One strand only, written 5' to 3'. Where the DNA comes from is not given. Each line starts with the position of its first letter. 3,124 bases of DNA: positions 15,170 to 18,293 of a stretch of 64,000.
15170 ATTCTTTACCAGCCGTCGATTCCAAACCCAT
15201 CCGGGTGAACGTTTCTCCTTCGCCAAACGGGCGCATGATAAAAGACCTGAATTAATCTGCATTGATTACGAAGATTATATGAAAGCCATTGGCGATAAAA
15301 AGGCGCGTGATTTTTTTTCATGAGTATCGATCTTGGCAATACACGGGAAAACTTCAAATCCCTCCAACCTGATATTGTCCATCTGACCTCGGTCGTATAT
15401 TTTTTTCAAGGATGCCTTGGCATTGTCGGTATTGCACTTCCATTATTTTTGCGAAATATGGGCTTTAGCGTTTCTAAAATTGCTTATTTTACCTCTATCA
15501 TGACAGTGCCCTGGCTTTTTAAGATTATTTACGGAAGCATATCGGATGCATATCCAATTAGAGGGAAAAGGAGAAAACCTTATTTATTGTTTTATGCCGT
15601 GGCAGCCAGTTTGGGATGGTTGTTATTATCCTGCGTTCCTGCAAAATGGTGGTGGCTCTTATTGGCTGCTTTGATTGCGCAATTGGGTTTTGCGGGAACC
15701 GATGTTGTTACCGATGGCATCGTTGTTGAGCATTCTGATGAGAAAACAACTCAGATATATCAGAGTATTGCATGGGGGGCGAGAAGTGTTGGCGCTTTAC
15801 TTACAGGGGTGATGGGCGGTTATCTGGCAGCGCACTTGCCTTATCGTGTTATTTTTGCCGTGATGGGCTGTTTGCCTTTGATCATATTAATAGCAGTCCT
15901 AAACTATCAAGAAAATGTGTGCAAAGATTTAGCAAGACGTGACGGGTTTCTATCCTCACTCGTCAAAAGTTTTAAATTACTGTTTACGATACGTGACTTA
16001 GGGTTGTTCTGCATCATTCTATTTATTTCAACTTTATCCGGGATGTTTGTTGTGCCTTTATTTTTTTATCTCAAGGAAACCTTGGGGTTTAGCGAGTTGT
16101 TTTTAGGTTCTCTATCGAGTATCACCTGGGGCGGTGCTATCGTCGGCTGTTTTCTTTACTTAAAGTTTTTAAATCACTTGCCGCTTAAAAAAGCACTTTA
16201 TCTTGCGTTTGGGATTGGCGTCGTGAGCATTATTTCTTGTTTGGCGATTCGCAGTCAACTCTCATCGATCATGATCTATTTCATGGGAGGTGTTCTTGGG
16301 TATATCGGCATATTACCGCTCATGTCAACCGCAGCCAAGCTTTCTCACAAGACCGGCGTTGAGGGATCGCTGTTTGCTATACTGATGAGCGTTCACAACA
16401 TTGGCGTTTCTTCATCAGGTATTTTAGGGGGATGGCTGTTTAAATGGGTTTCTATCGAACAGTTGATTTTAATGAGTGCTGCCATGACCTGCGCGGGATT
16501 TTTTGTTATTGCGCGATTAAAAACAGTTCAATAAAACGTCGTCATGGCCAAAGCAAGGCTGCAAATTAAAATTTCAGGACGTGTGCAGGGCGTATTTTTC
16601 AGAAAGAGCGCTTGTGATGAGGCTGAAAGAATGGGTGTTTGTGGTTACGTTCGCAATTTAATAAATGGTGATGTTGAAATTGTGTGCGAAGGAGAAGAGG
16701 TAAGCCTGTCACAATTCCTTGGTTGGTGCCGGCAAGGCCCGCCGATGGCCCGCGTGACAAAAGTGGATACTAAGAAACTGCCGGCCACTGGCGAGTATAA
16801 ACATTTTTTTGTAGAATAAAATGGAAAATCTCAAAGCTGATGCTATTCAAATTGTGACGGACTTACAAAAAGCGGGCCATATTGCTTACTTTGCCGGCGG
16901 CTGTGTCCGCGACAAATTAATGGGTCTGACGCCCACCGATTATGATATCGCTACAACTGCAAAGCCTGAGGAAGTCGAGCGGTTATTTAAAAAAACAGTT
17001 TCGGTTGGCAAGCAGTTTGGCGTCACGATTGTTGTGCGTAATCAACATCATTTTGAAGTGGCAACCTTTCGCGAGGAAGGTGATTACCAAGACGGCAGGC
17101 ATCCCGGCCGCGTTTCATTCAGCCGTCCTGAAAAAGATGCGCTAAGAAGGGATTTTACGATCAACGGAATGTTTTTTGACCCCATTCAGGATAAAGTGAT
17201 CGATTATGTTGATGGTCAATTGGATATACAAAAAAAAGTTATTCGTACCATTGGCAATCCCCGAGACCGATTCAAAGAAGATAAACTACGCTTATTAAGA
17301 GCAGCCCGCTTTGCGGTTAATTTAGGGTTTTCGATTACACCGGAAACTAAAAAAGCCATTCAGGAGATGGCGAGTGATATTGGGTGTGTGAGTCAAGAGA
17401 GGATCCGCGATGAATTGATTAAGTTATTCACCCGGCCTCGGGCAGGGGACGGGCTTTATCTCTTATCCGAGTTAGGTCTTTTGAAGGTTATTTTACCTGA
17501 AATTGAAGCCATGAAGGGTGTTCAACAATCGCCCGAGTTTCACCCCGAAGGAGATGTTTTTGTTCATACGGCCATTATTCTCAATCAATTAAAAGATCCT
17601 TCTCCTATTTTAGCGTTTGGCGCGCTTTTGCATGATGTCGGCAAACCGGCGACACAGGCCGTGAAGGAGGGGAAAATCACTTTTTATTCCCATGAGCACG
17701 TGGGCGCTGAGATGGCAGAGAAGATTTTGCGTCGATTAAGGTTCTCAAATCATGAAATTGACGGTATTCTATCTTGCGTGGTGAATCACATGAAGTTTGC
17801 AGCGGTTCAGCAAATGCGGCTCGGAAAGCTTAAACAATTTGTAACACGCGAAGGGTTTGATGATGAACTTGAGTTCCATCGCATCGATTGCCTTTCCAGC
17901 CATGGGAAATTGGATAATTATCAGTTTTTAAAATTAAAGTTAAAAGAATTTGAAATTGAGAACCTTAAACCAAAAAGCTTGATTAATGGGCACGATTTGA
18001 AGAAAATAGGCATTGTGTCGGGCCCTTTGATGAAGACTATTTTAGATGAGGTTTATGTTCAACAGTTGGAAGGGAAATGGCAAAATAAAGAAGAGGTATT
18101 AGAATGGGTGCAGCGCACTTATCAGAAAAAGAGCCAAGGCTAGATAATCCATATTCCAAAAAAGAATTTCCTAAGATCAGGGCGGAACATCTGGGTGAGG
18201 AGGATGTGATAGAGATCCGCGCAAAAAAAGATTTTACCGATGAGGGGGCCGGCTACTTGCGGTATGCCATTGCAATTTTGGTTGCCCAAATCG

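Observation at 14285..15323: Three-gene mini-cluster encoding a tiny exported protein, a lysine-rich histone-H1-like protein and a zinc-ribbon protein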

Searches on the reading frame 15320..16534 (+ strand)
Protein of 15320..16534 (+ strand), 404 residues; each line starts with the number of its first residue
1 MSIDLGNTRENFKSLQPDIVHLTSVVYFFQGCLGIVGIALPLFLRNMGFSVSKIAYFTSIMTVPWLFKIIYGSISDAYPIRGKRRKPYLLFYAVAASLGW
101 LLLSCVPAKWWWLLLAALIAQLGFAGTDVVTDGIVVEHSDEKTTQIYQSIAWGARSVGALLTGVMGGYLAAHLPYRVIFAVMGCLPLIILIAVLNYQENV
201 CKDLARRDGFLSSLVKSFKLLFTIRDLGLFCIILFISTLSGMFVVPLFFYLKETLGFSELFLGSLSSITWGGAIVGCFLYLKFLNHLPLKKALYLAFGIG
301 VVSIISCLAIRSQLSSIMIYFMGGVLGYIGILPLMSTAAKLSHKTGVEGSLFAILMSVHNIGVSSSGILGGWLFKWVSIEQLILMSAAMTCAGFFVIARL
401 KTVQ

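Call 3: search_protein_families(library=pfam, proteins=[window:15320-16534:+], max_evalue=1)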
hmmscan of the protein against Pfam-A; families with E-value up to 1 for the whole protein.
window:15320-16534:+ (404 aa): 3 families
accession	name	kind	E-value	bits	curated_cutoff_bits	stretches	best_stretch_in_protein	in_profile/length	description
PF03092.22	BT1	-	1.2e-37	130.2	22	1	40-380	12-384/432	BT1 family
PF07690.21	MFS_1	-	2.7e-22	79.6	33.4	1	32-363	11-343/347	Major Facilitator Superfamily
PF05977.19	MFS_3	-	0.00022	20.2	27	1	50-401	43-394/524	Transmembrane secretion effector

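Call 4: search_protein_families(library=ncbifam, proteins=[window:15320-16534:+], max_evalue=1)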
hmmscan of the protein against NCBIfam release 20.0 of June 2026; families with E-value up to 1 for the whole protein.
window:15320-16534:+ (404 aa): 4 families
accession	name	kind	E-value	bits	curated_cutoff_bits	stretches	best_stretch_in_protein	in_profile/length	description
TIGR00788.1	fbt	subfamily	1.3e-23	83.7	216.4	1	20-379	28-416/468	folate/biopterin family MFS transporter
TIGR02718.1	sider_RhtX_FptX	subfamily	3.3e-11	42.8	356.15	1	24-304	7-284/390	RhtX/FptX family siderophore transporter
TIGR00895.1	2A0115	subfamily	4.5e-06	25.8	418.55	1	12-194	11-189/398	aromatic acid/H+ symport family MFS transporter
TIGR00880.1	2_A_01_02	superfamily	5.3e-05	23.4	131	1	68-194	11-135/141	multidrug resistance protein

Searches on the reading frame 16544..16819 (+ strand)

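Call 3: search_protein_families(library=pfam, proteins=[window:16544-16819:+], max_evalue=1)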
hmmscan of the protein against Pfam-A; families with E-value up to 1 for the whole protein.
window:16544-16819:+ (91 aa): 1 family
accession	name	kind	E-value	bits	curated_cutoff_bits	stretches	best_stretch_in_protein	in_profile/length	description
PF00708.24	Acylphosphatase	-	1.1e-24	87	22.5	1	7-88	2-83/85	Acylphosphatase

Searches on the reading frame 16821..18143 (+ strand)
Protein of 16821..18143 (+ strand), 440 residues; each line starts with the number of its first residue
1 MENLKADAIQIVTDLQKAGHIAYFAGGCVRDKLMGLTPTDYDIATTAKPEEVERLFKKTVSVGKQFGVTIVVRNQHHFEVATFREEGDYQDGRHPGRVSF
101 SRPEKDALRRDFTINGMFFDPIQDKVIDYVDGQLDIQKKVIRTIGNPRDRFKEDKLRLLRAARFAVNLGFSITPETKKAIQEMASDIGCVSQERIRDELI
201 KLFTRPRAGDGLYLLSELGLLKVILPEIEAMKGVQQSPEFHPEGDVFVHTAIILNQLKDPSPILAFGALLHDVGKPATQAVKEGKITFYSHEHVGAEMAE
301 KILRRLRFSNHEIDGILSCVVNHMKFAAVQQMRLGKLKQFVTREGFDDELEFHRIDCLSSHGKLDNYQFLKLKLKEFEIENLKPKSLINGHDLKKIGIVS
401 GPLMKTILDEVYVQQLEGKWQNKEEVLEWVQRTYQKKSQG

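Call 3: search_protein_families(library=pfam, proteins=[window:16821-18143:+], max_evalue=1)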
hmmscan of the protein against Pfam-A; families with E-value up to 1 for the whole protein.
window:16821-18143:+ (440 aa): 4 families
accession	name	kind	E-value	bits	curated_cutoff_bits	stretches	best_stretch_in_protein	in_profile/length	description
PF01743.26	PolyA_pol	-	1.7e-37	129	23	1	22-142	1-126/126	Poly A polymerase head domain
PF12627.12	PolyA_pol_RNAbd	-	7.4e-20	70.9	22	1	169-230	1-62/64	Probable RNA and SrmB- binding site of polymerase A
PF13735.12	tRNA_NucTran2_2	-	1.7e-07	31.8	27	1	296-429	21-148/149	tRNA nucleotidyltransferase domain 2 putative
PF01966.28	HD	-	1.8e-07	31.9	22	1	251-325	13-87/116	HD domain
